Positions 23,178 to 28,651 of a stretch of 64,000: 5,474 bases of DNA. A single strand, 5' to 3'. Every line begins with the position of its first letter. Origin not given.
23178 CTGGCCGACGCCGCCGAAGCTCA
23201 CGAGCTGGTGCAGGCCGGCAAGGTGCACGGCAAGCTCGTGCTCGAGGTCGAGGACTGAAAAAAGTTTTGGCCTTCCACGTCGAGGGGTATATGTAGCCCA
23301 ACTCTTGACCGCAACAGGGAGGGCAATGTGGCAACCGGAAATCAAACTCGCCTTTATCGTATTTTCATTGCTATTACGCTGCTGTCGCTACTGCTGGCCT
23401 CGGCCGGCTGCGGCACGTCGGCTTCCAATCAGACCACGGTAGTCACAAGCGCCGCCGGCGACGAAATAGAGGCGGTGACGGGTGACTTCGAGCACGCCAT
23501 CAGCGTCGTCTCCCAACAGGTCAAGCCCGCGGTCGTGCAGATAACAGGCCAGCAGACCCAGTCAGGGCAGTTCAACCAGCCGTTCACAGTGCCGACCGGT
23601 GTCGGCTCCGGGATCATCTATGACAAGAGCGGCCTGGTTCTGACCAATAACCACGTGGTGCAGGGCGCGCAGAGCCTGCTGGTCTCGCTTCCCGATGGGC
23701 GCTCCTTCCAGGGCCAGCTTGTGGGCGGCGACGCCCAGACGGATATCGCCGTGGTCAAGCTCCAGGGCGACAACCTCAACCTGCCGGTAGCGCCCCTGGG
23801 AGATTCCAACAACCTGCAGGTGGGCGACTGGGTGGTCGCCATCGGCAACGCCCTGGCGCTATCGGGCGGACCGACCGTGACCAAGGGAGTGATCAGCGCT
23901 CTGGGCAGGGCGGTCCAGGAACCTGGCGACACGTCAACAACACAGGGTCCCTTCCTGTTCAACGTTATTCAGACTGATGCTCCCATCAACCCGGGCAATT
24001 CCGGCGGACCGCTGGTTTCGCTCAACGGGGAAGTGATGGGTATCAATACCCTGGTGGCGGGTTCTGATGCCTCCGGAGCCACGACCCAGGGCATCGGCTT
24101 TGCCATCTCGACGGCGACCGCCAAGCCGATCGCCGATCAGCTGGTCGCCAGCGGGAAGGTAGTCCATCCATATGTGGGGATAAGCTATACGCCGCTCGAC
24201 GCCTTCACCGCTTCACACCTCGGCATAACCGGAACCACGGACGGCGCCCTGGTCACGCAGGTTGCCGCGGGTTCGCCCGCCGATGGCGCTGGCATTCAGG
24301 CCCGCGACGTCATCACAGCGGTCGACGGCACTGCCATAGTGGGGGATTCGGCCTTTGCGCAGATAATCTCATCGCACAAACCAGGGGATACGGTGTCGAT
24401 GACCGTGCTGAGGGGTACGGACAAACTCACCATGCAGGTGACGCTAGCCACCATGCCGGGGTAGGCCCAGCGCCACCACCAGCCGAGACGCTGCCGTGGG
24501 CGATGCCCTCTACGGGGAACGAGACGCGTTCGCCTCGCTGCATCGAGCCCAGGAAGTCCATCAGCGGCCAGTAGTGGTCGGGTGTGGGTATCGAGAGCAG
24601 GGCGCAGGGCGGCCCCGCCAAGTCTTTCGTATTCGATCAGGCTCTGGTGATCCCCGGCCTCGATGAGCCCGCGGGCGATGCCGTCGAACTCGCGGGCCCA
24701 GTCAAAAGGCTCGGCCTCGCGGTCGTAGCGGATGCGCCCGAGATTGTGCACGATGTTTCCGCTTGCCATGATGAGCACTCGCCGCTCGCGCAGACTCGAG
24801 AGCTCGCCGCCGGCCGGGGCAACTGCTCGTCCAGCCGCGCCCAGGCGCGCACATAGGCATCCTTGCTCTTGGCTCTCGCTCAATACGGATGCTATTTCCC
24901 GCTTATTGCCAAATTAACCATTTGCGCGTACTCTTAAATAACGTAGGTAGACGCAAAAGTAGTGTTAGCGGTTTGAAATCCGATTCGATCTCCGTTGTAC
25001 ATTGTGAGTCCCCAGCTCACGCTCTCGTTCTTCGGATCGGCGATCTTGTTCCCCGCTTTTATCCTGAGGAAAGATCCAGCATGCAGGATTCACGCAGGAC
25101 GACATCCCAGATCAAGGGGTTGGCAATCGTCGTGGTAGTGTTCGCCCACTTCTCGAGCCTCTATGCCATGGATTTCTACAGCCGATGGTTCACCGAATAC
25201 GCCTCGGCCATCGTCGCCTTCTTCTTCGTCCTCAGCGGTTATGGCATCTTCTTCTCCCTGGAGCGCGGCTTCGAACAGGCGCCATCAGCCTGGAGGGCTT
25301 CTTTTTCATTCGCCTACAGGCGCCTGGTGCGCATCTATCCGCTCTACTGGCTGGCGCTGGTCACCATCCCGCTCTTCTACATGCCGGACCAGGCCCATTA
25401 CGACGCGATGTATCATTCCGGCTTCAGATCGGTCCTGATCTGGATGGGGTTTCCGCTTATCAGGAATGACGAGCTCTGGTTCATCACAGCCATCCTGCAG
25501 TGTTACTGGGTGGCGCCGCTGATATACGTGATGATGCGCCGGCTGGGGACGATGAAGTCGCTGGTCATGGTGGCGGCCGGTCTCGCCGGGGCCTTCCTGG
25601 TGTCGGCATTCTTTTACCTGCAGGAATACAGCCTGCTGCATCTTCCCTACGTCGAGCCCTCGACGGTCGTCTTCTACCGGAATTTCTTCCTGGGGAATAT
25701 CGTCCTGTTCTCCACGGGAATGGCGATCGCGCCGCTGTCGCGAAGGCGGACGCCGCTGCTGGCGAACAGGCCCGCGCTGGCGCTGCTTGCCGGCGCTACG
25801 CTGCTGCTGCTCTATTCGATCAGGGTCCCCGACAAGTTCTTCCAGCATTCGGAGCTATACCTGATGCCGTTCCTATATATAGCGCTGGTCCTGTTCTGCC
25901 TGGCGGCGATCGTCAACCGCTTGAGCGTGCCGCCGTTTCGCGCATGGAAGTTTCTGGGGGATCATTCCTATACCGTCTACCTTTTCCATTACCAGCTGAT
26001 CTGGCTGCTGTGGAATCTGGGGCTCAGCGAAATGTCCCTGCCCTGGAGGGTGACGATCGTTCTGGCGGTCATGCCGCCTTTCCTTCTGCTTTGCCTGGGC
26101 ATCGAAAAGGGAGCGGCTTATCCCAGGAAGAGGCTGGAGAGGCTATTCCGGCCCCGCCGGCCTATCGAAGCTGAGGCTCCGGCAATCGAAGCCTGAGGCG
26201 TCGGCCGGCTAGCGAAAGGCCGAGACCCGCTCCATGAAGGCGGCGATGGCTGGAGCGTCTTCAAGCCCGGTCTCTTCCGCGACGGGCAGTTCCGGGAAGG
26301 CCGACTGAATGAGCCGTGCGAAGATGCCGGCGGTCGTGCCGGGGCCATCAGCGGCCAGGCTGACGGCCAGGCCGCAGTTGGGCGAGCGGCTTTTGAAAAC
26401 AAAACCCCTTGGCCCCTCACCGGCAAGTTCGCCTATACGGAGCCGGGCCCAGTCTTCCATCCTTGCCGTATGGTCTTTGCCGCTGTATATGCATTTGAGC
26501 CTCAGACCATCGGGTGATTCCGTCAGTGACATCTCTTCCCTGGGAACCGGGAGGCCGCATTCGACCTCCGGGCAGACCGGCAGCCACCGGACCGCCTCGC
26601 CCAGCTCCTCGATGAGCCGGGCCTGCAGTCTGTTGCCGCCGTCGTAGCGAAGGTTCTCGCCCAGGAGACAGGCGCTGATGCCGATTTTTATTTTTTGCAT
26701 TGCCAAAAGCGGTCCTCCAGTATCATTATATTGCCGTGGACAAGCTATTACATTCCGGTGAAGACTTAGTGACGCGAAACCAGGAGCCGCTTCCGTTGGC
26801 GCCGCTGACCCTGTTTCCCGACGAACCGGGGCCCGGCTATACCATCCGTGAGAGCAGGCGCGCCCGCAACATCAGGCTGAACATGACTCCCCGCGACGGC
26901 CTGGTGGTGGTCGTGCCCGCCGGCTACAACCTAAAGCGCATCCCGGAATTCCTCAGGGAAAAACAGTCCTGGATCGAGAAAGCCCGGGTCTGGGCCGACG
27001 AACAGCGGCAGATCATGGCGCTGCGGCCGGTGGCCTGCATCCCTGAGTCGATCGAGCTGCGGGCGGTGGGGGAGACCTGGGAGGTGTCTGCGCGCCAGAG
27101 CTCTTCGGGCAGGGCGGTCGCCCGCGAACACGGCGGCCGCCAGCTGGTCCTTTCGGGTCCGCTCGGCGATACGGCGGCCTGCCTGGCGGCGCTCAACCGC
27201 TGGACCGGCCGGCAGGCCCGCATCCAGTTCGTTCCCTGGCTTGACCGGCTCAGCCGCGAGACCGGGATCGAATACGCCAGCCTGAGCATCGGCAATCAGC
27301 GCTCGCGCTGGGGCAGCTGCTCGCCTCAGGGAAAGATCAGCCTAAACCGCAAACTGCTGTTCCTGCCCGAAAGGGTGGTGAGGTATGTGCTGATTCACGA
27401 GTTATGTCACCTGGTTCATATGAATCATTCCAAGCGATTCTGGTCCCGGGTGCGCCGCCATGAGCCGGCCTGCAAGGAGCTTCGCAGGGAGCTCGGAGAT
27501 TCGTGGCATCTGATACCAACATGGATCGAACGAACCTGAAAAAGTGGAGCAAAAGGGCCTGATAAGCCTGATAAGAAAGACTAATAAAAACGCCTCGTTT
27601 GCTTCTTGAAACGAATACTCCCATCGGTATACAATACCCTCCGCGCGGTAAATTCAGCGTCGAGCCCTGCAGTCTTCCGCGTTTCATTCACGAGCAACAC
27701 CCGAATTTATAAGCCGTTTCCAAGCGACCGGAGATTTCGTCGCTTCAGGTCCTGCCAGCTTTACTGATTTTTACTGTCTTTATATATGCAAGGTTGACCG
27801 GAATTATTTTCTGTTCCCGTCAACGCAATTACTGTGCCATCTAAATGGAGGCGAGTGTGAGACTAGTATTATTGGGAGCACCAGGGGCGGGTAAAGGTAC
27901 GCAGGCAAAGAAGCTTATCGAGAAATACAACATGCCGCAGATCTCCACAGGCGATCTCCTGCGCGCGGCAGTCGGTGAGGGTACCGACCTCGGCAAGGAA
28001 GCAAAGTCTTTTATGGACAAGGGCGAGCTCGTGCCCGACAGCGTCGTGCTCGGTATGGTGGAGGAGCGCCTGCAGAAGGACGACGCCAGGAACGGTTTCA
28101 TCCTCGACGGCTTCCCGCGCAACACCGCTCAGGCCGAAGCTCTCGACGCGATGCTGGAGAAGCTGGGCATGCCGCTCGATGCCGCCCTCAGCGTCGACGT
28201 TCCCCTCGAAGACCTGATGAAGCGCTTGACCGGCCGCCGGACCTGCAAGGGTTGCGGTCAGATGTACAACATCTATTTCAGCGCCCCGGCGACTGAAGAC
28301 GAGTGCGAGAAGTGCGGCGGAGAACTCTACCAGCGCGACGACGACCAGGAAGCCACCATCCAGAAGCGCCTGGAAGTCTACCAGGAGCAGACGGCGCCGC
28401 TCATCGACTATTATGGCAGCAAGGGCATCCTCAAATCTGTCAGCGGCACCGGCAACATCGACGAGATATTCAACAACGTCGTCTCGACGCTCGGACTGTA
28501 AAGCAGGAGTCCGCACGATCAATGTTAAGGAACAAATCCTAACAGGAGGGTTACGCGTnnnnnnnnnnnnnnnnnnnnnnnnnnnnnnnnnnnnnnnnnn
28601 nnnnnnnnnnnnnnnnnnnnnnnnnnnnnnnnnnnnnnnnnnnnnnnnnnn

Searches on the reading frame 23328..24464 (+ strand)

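Call 55: search_protein_families(library=pfam, proteins=[window:23328-24464:+], max_evalue=0.00001)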
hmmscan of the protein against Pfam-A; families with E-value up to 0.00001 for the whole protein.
window:23328-24464:+ (378 aa): 5 families
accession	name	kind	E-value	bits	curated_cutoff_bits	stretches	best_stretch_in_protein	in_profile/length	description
PF13365.12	Trypsin_2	-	1.2e-32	114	27.6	1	93-239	1-144/144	Trypsin-like peptidase domain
PF00089.32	Trypsin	-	5.5e-18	66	20.6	1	72-265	2-216/220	Trypsin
PF13180.12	PDZ_2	-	7.5e-18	65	27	1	284-373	4-80/80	PDZ domain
PF17820.7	PDZ_6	-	1.7e-12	47.3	27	1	309-362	2-54/54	PDZ domain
PF00595.29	PDZ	-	1.1e-07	32.5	23.2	1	298-360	12-80/81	PDZ domain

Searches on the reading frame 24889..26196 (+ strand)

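Call 55: search_protein_families(library=pfam, proteins=[window:24889-26196:+], max_evalue=0.00001)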
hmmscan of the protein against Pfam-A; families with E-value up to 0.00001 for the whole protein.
window:24889-26196:+ (435 aa): 1 family
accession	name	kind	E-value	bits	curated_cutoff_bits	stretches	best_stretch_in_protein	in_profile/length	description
PF01757.29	Acyl_transf_3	-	1.4e-24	87.2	31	1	75-394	7-316/326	Acyltransferase domain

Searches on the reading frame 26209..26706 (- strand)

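Call 55: search_protein_families(library=pfam, proteins=[window:26209-26706:-], max_evalue=0.00001)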
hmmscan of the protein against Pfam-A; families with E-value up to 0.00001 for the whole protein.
window:26209-26706:- (165 aa): 1 family
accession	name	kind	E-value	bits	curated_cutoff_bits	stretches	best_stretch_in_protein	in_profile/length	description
PF04463.17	2-thiour_desulf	-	5.7e-31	107.9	34.7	1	8-145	1-141/141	2-thiouracil desulfurase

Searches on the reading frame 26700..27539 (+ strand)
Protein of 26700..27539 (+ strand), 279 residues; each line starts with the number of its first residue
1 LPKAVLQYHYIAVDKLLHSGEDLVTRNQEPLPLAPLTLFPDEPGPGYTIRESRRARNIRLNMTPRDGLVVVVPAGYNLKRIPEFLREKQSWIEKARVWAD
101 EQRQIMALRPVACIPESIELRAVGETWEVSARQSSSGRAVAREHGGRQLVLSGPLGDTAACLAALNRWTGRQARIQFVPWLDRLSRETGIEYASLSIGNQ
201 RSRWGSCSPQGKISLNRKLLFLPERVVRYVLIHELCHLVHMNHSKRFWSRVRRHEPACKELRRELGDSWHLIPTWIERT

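Call 55: search_protein_families(library=pfam, proteins=[window:26700-27539:+], max_evalue=0.00001)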
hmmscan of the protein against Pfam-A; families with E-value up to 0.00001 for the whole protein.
window:26700-27539:+ (279 aa): 3 families
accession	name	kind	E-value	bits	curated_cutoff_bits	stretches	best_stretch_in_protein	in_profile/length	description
PF01863.23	YgjP-like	-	5.3e-50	170.7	26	1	56-265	1-204/207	YgjP-like, metallopeptidase domain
PF08325.16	WLM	-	9.2e-07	29.6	26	1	220-261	76-117/190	WLM domain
PF10263.15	SprT-like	-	1.8e-06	28.2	25.6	1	186-266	31-96/108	SprT-like family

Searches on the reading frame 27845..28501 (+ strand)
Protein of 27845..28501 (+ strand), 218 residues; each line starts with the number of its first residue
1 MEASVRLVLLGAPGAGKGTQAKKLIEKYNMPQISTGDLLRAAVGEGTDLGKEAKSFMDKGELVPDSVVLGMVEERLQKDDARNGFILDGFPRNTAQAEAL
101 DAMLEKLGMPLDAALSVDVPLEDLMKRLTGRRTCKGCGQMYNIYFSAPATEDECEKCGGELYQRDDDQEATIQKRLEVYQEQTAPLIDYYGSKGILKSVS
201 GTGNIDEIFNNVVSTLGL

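Call 55: search_protein_families(library=pfam, proteins=[window:27845-28501:+], max_evalue=0.00001)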
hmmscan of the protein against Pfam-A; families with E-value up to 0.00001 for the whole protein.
window:27845-28501:+ (218 aa): 4 families
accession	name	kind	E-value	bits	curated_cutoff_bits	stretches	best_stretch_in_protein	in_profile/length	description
PF00406.28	ADK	-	4.2e-59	199.4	26.8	1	9-194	1-150/151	Adenylate kinase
PF13207.12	AAA_17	-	2.2e-30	106.1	27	1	10-133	1-124/136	AAA domain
PF05191.20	ADK_lid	-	9.5e-15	54.6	26.6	1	131-166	1-36/36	Adenylate kinase, active site lid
PF13671.12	AAA_33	-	3.2e-07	31.2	27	1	8-132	3-119/143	AAA domain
